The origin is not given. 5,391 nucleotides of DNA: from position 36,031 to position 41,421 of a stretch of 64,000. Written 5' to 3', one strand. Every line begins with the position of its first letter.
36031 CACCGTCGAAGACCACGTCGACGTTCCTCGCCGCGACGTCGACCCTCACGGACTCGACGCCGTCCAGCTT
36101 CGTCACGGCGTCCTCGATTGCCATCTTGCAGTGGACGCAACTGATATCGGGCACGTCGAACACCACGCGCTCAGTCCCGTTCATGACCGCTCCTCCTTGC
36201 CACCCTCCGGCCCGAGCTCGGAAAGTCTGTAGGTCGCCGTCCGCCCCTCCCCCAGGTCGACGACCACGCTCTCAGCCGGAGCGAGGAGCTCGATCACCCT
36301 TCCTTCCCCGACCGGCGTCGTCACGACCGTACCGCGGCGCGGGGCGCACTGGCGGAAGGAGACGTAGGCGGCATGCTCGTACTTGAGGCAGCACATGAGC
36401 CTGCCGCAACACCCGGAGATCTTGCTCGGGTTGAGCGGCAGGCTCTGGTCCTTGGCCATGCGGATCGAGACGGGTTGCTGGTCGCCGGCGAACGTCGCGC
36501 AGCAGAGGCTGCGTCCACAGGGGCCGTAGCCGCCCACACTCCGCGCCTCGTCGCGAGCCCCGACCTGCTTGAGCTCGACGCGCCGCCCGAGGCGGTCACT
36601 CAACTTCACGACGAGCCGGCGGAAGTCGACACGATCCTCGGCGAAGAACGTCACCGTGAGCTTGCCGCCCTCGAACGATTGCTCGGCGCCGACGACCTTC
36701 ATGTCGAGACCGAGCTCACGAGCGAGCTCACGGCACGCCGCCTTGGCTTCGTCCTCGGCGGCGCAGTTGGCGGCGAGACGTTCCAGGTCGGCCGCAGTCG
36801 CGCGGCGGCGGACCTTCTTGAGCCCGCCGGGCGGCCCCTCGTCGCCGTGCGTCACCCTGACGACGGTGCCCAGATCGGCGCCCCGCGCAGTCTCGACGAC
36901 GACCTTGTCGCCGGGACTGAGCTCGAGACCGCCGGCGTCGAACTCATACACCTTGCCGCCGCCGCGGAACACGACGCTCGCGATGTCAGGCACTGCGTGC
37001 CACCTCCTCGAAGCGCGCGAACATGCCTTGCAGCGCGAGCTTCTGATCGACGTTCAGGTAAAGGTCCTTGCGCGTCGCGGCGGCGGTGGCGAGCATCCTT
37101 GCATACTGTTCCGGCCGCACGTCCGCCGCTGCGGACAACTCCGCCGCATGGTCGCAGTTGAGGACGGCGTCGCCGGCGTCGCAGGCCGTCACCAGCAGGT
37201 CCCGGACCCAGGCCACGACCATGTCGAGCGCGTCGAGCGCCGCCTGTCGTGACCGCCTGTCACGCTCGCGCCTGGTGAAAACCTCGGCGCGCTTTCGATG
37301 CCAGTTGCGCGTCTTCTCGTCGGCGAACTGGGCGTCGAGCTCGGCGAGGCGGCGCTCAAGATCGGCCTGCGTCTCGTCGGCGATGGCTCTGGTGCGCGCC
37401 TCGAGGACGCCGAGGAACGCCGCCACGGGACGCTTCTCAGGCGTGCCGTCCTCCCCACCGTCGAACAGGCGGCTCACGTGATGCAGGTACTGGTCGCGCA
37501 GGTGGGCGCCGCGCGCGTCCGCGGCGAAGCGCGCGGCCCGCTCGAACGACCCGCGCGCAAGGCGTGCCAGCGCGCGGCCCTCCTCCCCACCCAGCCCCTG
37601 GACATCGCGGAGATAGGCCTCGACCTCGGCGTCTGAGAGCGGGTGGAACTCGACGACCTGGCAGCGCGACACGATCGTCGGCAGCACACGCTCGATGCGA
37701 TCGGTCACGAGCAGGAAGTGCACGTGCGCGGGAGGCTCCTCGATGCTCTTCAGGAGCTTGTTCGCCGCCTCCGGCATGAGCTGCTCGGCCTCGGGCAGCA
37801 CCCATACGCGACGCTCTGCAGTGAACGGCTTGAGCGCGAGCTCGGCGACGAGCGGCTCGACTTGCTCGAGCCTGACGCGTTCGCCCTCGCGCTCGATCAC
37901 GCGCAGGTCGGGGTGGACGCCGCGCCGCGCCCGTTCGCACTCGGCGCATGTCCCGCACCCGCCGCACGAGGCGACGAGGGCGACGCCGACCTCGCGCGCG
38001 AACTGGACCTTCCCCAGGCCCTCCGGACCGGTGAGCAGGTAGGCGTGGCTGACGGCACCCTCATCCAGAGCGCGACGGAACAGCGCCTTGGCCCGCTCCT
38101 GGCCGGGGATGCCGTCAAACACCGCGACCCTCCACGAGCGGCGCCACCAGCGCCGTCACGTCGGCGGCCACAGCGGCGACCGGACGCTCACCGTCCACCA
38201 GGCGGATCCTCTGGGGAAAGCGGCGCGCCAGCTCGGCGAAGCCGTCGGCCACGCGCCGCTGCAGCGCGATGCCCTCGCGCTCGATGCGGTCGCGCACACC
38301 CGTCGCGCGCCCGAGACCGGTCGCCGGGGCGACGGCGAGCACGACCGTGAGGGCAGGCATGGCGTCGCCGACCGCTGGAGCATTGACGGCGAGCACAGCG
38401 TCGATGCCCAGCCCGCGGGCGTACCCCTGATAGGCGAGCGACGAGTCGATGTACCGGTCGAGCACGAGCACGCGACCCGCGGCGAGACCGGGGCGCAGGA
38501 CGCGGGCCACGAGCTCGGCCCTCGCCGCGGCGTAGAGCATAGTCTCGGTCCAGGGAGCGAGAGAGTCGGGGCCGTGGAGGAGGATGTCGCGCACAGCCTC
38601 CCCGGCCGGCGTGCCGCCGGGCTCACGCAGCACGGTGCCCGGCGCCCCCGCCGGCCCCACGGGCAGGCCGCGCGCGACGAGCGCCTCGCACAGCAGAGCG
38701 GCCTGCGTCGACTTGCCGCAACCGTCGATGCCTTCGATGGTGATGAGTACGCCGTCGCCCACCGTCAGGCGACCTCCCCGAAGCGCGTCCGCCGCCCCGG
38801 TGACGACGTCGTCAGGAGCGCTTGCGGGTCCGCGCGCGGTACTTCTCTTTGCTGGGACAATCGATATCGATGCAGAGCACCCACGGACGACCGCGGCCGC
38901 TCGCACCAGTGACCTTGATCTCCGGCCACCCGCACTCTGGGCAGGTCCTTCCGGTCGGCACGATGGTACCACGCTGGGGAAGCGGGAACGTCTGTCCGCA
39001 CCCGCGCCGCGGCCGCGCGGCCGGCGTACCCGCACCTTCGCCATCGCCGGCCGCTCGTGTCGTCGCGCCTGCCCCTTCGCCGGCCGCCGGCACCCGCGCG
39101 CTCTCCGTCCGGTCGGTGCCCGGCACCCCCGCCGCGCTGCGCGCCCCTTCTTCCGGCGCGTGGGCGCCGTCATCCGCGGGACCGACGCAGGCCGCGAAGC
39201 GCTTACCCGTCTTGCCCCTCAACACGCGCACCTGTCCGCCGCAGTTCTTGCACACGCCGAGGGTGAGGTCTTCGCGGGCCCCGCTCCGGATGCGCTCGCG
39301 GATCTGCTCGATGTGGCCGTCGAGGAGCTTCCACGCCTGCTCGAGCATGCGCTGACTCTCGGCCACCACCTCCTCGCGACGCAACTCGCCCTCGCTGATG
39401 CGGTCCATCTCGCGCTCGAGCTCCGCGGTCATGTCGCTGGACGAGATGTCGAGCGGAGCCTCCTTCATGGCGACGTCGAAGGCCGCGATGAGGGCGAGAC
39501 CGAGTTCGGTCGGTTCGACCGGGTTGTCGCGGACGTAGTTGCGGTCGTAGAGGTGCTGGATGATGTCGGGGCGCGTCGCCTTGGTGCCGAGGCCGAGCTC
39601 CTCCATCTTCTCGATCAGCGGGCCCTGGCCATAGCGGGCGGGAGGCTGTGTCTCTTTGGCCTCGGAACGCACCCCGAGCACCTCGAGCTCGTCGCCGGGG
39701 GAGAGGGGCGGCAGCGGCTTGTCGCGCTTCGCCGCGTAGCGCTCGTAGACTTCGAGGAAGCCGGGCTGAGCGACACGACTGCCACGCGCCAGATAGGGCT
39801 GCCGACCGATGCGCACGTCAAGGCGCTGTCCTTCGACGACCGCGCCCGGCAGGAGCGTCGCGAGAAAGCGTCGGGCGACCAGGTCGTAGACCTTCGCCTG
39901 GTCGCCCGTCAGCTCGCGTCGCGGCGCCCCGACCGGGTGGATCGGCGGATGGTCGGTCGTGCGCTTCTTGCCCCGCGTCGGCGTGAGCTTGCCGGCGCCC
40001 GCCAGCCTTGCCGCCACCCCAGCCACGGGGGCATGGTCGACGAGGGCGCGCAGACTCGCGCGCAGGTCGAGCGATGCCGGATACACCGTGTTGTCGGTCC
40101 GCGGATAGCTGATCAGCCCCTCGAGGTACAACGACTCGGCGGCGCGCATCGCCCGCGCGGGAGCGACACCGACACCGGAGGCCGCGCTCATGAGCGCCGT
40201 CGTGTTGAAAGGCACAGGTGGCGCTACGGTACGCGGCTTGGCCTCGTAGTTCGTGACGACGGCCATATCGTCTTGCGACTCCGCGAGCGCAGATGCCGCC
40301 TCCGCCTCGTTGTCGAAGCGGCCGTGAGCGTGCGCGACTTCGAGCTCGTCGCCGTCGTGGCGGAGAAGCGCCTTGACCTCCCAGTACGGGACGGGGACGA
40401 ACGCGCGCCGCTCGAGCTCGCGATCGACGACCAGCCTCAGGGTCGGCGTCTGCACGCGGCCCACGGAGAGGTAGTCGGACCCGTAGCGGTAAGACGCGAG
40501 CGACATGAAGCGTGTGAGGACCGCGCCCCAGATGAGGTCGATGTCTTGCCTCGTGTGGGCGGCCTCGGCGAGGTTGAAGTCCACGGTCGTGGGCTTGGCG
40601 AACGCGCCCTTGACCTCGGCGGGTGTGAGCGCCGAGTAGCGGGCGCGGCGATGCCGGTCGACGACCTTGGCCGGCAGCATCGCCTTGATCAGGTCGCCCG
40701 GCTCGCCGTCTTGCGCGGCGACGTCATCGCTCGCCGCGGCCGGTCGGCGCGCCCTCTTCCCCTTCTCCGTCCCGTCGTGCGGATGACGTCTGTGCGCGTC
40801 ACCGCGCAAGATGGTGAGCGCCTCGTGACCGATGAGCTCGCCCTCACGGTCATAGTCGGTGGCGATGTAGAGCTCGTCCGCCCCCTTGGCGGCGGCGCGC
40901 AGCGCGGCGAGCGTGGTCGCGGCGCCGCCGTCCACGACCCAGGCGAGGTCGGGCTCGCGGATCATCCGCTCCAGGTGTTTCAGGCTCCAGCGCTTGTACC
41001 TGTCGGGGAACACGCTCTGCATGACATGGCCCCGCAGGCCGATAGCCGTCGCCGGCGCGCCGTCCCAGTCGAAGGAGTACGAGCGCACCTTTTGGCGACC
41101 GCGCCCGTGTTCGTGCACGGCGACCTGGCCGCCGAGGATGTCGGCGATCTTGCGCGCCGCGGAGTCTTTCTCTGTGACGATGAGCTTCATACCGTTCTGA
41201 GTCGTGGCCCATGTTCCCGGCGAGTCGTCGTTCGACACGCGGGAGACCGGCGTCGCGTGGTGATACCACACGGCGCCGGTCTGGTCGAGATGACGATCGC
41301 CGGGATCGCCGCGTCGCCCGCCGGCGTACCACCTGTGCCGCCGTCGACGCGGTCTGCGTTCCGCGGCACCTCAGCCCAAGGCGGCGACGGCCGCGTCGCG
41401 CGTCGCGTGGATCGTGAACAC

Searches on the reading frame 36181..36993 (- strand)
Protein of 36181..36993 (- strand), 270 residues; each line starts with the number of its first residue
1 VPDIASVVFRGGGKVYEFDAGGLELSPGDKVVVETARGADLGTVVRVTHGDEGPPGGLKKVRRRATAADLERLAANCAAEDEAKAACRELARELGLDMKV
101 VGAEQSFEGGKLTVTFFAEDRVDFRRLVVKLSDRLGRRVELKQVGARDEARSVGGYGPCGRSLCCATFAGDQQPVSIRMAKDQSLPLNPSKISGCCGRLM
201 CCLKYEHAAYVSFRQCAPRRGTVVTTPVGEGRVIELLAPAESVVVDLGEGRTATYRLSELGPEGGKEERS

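Call 18: search_protein_families(library=pfam, proteins=[window:36181-36993:-], max_evalue=0.000001)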
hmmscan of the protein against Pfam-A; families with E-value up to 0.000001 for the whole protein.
window:36181-36993:- (270 aa): 1 family
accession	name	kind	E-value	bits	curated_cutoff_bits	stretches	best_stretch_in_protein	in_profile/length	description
PF04468.17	PSP1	-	5.4e-25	88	27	1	59-144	1-86/86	PSP1 C-terminal conserved region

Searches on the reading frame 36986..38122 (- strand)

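Call 18: search_protein_families(library=pfam, proteins=[window:36986-38122:-], max_evalue=0.000001)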
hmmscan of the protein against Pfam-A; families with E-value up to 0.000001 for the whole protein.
window:36986-38122:- (378 aa): 1 family
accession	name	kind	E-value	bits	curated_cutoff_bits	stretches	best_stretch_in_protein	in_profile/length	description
PF13177.12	DNA_pol3_delta2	-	2.5e-43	148.3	27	1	7-162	1-160/161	DNA polymerase III, delta subunit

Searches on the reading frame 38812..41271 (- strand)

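Call 18: search_protein_families(library=pfam, proteins=[window:38812-41271:-], max_evalue=0.000001)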
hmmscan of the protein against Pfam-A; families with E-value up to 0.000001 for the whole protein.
window:38812-41271:- (819 aa): 2 families
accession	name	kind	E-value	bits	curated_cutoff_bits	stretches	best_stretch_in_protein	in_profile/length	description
PF01131.25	Topoisom_bac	-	1.5e-113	380.3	35.1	1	230-636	2-410/411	DNA topoisomerase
PF01751.28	Toprim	-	1.4e-11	44.8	23.1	1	29-158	1-82/96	Toprim domain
